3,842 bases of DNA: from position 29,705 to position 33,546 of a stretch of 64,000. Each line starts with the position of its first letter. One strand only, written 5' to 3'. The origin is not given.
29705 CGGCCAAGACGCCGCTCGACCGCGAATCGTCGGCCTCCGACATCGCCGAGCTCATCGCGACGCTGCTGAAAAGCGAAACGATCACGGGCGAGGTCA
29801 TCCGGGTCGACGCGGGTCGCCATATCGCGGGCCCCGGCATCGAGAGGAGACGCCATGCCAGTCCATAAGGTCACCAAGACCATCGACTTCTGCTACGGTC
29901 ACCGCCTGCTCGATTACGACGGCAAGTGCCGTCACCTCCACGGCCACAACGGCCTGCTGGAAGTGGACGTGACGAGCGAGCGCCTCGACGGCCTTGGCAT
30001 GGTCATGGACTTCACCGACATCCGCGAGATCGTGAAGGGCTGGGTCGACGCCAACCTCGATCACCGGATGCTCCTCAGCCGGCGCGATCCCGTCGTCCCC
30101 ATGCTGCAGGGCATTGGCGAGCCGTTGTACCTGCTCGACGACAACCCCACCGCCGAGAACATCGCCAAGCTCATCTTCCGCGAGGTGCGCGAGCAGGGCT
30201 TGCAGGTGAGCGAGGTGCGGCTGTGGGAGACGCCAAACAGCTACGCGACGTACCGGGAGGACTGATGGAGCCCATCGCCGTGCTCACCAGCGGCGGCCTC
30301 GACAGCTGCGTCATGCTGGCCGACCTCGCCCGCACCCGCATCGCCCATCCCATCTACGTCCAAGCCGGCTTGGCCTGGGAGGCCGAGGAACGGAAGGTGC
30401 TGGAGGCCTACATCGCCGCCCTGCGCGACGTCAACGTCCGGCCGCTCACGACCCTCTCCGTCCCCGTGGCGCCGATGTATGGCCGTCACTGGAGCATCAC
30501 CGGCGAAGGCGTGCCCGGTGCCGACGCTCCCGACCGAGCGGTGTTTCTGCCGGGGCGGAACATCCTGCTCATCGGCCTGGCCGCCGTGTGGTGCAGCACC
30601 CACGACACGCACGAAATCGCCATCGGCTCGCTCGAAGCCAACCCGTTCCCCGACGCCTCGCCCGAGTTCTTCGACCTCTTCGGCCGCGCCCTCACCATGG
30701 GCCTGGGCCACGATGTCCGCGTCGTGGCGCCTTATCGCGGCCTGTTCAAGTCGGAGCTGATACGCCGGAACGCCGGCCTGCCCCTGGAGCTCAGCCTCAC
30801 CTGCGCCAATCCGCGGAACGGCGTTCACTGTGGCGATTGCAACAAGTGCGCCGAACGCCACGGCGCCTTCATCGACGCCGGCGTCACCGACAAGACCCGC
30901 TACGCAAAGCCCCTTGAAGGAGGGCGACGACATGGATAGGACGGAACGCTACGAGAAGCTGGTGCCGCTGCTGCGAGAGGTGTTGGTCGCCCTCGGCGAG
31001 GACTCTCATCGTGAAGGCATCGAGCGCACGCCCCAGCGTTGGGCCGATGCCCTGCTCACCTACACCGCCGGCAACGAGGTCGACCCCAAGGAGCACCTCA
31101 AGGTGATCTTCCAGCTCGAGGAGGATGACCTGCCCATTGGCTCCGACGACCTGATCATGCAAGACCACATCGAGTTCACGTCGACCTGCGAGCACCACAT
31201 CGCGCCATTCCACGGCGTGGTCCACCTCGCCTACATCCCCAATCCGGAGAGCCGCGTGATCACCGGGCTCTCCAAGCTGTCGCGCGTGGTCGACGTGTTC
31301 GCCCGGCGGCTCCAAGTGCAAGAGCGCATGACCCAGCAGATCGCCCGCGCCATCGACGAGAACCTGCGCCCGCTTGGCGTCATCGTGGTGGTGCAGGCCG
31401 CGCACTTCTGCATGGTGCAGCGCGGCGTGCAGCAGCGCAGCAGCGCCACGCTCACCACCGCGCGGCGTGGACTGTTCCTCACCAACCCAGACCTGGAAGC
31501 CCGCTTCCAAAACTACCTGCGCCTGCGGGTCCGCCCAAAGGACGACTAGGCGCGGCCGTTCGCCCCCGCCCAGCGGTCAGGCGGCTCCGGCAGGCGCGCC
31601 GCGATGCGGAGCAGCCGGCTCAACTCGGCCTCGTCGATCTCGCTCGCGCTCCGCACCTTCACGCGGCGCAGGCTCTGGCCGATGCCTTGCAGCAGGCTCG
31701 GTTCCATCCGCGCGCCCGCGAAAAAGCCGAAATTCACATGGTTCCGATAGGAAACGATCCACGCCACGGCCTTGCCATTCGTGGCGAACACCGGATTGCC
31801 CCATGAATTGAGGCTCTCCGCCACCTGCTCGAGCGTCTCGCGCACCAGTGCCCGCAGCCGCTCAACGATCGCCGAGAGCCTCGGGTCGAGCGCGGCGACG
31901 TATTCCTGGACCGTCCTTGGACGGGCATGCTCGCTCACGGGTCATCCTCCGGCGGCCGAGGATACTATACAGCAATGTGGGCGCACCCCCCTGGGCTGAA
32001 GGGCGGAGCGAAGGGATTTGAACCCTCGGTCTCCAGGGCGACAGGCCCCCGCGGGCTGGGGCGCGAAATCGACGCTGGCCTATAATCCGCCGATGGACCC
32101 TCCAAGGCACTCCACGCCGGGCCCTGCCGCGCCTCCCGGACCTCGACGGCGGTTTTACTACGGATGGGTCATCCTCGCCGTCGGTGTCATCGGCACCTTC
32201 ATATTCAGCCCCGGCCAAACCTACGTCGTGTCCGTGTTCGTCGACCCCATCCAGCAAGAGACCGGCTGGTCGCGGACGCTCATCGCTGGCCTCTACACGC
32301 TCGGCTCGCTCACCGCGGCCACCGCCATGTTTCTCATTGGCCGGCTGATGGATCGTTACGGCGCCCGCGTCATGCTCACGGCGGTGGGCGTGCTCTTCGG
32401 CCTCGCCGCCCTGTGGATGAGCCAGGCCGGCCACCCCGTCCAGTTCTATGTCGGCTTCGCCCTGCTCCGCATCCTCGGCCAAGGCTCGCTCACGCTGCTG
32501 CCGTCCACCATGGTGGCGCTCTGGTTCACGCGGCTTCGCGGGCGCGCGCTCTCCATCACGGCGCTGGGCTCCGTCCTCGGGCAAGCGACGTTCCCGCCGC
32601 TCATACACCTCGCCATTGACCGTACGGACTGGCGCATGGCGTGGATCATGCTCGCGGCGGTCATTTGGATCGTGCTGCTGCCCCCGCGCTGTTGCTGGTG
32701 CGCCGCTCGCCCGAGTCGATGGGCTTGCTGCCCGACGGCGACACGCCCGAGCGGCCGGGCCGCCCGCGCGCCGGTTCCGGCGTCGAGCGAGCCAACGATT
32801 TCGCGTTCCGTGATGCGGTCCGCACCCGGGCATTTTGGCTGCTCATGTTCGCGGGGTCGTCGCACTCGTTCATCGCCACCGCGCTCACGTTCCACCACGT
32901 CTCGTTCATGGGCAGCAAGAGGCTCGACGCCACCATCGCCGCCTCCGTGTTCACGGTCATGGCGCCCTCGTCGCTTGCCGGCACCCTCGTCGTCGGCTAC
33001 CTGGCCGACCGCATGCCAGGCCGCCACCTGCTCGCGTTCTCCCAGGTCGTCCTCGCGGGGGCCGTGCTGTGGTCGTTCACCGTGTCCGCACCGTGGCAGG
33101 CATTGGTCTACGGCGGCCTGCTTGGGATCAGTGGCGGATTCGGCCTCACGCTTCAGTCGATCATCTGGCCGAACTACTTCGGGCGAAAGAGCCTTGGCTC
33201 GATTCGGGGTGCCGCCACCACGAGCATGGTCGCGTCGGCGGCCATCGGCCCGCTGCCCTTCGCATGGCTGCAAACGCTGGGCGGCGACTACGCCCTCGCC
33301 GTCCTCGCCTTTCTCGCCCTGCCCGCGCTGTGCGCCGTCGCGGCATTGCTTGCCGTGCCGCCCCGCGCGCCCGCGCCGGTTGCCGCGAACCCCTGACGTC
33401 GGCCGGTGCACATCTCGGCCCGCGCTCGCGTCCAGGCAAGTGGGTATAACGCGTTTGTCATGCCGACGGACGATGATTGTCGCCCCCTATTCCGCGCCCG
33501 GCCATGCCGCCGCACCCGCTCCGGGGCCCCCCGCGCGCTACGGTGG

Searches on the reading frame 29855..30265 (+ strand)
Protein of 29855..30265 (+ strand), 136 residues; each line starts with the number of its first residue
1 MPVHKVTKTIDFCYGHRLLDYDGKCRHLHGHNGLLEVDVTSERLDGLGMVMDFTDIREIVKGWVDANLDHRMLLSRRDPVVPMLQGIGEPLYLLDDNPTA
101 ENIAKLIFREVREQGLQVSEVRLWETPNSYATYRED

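Call 47: find_encoding_contigs(protein=window:29855-30265:+, flank=10000, max_places=5)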
Protein window:29855-30265:+ (136 aa): no gene with exactly this product is on record in the collection.

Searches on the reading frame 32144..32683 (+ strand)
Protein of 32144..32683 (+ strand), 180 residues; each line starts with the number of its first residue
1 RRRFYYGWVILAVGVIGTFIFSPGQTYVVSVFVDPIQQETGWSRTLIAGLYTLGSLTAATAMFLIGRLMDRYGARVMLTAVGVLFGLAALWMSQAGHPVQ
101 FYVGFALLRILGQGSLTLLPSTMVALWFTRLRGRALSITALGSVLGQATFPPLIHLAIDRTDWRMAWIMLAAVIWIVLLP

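Call 39: search_protein_families(library=pfam, max_evalue=0.01, proteins=[window:32144-32683:+])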
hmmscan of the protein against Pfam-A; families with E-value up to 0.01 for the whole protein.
seq(180 aa): 1 family
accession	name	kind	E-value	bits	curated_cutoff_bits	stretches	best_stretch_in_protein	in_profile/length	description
PF07690.21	MFS_1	-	2.5e-20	73.2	33.4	1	16-178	3-165/347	Major Facilitator Superfamily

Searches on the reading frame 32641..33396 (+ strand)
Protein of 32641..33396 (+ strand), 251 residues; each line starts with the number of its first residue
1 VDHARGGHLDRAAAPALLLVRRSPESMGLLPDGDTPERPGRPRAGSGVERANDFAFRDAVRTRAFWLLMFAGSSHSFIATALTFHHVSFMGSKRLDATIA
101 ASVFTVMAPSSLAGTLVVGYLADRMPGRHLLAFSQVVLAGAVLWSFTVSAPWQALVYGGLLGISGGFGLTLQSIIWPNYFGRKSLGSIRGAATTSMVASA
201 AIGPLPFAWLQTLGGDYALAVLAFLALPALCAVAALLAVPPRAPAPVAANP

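Call 39: search_protein_families(library=pfam, max_evalue=0.01, proteins=[window:32686-33393:+])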
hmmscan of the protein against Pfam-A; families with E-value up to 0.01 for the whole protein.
seq(236 aa): 1 family
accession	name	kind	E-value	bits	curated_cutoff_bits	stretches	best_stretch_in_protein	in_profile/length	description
PF07690.21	MFS_1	-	1.6e-09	37.6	33.4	1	52-231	4-179/347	Major Facilitator Superfamily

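Call 57: find_encoding_contigs(protein=window:32641-33396:+, flank=10000, max_places=5)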
Protein window:32641-33396:+ (251 aa): 1 contig read that carries it; 1 place shown.
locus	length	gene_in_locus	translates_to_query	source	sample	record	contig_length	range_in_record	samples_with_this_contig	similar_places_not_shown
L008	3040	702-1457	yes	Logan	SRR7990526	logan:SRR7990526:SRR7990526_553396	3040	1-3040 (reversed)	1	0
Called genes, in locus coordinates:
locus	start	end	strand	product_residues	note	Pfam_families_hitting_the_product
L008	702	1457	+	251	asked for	PF07690:MFS_1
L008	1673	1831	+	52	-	-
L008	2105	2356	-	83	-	-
